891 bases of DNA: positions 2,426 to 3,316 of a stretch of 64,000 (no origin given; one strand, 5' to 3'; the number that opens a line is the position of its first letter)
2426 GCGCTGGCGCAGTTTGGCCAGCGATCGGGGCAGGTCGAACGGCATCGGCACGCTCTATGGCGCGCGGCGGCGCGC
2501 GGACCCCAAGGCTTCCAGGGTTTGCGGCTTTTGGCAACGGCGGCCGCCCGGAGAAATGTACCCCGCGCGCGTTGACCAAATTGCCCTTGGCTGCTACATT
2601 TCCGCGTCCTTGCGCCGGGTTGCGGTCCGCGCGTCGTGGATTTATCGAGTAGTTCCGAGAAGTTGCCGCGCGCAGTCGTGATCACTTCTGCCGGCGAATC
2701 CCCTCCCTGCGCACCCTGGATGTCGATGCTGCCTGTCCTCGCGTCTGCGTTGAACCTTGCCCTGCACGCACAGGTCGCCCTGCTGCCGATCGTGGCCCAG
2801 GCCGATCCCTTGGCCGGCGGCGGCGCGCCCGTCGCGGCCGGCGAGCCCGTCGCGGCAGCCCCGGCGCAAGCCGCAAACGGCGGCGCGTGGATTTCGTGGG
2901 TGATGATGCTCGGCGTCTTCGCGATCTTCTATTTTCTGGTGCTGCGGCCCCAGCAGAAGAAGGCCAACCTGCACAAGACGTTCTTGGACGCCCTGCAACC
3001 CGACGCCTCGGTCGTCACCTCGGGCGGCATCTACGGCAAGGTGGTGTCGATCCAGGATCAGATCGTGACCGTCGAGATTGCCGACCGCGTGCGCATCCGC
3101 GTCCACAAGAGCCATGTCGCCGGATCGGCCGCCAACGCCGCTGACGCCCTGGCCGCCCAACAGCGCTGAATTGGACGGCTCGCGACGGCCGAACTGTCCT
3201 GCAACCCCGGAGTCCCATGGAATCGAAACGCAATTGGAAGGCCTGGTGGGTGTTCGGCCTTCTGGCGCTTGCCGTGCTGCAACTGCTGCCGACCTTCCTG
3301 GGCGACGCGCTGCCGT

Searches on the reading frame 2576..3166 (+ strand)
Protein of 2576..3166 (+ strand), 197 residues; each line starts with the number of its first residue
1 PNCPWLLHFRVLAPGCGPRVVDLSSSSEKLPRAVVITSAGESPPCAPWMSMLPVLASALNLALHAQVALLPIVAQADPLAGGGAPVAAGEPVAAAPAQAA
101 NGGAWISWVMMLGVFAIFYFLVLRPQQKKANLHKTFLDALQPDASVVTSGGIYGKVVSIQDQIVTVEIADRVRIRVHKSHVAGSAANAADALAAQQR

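Call 45: search_protein_families(library=pfam, proteins=[window:2576-3166:+], max_evalue=0.0001)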
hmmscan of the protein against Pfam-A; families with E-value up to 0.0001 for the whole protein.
window:2576-3166:+ (197 aa): 1 family
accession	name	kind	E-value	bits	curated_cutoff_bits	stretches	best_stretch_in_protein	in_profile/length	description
PF02699.20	YajC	-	9.4e-26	90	28.2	1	107-182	2-77/78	Preprotein translocase subunit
